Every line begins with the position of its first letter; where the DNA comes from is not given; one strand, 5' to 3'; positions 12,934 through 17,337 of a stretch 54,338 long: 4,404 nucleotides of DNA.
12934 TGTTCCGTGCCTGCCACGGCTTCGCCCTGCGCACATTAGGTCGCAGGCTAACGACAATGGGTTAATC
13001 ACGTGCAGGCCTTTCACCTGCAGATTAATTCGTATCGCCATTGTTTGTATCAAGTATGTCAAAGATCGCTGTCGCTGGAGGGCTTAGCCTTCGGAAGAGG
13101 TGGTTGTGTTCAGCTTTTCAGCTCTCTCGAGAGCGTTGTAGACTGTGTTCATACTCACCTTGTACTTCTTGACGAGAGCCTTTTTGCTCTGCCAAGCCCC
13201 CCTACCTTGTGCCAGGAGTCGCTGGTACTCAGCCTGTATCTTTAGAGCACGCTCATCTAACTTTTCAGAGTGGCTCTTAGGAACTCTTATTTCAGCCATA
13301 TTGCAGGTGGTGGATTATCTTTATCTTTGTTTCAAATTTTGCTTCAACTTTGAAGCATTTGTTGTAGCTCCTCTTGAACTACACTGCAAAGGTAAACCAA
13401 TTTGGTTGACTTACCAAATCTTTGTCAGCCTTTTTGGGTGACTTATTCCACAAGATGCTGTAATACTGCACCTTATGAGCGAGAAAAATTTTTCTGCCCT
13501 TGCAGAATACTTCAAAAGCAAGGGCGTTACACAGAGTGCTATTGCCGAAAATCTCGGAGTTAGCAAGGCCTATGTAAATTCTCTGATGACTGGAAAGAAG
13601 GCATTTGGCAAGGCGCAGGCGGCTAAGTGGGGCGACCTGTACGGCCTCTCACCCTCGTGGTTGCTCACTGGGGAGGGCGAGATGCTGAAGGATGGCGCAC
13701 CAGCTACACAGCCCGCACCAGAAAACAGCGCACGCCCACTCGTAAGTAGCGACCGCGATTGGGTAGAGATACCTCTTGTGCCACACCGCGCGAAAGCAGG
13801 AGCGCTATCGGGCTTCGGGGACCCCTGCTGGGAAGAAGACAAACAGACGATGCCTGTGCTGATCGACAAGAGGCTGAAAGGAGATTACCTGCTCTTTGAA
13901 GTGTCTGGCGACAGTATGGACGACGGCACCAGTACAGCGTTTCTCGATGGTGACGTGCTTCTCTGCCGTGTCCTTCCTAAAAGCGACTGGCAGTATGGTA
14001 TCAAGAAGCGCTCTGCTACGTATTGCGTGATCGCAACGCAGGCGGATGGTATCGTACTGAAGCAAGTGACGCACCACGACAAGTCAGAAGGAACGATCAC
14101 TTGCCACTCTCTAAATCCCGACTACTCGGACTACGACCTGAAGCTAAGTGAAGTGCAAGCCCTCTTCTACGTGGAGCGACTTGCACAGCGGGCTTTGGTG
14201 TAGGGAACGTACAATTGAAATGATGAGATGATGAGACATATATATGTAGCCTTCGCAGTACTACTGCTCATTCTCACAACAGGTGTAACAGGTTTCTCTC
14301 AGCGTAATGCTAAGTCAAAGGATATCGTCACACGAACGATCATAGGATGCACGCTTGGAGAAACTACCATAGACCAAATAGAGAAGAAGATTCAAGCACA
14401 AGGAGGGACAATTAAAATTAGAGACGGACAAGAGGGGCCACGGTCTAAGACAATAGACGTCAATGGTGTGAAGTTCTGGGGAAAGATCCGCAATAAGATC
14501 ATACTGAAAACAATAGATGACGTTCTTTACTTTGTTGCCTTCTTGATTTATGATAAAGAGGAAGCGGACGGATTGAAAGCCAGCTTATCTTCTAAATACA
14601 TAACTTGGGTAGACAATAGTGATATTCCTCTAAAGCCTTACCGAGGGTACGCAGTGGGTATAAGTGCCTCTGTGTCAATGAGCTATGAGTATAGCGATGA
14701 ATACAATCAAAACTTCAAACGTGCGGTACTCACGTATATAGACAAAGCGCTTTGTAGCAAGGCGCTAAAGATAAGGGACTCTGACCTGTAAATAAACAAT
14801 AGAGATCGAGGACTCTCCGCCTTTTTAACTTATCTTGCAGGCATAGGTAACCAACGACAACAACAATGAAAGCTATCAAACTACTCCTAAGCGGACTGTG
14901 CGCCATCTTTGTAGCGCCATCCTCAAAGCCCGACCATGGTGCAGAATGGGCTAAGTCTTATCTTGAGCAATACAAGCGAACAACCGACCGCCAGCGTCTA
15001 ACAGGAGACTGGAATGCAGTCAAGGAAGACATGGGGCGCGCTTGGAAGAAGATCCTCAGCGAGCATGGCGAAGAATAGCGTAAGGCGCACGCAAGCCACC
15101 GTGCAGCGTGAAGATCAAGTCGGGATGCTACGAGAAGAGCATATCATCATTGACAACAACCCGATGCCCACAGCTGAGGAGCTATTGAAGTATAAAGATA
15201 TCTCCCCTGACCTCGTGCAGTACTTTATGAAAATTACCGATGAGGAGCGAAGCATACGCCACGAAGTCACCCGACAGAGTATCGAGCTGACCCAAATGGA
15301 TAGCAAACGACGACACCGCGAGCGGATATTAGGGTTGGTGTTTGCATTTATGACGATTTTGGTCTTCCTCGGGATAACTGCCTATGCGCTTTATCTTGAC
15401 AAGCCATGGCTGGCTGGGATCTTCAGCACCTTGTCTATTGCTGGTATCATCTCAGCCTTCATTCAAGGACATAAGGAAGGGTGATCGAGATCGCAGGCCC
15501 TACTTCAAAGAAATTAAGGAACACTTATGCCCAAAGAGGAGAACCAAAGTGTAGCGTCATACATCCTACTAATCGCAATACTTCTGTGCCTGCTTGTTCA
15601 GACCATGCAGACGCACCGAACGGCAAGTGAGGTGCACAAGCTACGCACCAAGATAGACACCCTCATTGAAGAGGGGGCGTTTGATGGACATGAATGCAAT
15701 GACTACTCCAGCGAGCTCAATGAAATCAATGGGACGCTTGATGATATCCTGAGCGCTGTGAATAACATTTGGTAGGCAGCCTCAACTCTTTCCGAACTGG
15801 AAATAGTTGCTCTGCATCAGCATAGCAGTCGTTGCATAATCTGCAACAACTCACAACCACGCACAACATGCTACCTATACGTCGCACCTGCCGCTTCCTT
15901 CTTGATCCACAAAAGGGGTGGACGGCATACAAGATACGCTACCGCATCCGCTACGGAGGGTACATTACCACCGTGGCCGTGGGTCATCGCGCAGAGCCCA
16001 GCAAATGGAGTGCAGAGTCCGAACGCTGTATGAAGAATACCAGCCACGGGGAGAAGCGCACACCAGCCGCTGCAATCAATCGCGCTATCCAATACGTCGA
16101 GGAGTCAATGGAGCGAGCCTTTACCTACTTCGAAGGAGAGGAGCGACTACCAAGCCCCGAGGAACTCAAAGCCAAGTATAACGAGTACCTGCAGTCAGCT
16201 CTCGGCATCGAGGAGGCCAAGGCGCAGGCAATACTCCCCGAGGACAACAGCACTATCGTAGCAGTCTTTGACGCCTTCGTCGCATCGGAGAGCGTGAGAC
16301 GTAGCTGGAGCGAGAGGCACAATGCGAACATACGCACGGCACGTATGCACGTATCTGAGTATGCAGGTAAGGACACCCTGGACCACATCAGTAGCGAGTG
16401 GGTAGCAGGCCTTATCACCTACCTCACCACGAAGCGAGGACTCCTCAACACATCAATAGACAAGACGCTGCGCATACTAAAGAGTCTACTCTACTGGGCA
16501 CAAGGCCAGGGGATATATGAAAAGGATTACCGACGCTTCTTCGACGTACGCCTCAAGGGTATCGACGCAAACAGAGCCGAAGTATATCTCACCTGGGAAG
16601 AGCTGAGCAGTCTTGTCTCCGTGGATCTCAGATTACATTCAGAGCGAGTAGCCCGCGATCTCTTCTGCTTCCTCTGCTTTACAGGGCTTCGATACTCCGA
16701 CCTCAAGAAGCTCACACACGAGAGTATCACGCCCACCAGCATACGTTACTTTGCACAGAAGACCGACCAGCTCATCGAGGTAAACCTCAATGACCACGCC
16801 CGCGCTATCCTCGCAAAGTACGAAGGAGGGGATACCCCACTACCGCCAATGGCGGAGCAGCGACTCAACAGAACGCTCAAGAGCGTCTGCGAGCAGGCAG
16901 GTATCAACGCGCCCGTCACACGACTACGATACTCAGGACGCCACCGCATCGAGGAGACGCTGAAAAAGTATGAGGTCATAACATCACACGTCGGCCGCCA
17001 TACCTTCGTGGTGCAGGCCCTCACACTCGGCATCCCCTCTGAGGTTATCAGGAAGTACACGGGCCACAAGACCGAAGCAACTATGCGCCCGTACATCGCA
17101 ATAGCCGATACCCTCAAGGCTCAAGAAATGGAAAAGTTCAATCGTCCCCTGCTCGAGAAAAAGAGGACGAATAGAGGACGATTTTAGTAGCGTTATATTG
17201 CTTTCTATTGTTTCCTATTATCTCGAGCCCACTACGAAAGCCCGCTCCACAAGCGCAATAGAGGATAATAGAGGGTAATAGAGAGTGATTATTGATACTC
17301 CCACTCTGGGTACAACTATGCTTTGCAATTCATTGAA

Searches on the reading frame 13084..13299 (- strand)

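Call 83: search_protein_families(library=pfam, proteins=[window:13084-13299:-], max_evalue=0.001)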
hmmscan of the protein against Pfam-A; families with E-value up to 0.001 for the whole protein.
window:13084-13299:- (71 aa): 1 family
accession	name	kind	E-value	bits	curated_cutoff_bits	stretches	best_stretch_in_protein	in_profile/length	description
PF08765.17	Mor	-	6.3e-05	23.4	24.9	1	4-66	48-101/107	Mor transcription activator family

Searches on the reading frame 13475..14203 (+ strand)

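Call 82: search_protein_families(library=phrogs, proteins=[window:13475-14203:+], max_evalue=0.001)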
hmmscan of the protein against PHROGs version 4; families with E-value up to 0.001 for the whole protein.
window:13475-14203:+ (242 aa): 12 families
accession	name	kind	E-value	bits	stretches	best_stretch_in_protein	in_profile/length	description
phrog_4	-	transcription regulation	1e-19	71.8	1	6-228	137-327/400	transcriptional repressor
phrog_8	-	transcription regulation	3.2e-12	47.5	1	10-72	125-224/346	transcriptional regulator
phrog_2328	-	transcription regulation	4.1e-10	40.5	1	12-89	23-101/128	transcriptional repressor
phrog_2967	-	transcription regulation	4.6e-07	30.6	1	9-72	15-78/225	transcriptional regulator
phrog_296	-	integration and excision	5.4e-05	23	1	8-46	231-268/626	DNA transposition protein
phrog_6831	-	transcription regulation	0.0001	23.2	1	14-42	15-43/68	transcriptional regulator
phrog_2339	-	DNA, RNA and nucleotide metabolism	0.00018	22.4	1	8-42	29-63/98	HTH DNA binding protein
phrog_2439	-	transcription regulation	0.00026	21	1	7-67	10-70/367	transcriptional regulator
phrog_9710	-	unknown function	0.00028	21.9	1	22-77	32-89/95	-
phrog_7241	-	transcription regulation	0.00037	21.6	1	11-63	68-120/122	transcriptional regulator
phrog_3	-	transcription regulation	0.00046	21.1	1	3-77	87-161/430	transcriptional repressor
phrog_5736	-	transcription regulation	0.00058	21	1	15-63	17-65/133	transcriptional regulator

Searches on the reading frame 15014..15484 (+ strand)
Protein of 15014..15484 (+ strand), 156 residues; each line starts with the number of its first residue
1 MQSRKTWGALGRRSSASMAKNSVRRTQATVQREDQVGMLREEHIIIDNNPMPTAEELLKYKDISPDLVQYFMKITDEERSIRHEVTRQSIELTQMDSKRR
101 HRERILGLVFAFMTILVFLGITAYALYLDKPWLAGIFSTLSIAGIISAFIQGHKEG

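Call 82: search_protein_families(library=phrogs, proteins=[window:15014-15484:+], max_evalue=0.001)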
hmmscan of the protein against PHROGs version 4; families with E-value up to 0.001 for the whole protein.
window:15014-15484:+ (156 aa): 1 family
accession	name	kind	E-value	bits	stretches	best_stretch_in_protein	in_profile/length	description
phrog_3996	-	moron, auxiliary metabolic gene and host takeover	5.6e-21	75.8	1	29-154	17-137/152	membrane protein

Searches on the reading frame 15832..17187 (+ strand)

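Call 82: search_protein_families(library=phrogs, proteins=[window:15832-17187:+], max_evalue=0.001)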
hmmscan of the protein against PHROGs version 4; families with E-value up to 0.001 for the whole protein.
window:15832-17187:+ (451 aa): 3 families
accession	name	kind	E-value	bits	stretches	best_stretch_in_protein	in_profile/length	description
phrog_1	-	integration and excision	2.1e-23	84.4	1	125-446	155-457/611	integrase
phrog_216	-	integration and excision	7.2e-23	82.1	1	210-442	16-245/301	integrase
phrog_7685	-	integration and excision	0.00034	21.3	1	366-436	160-235/240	integrase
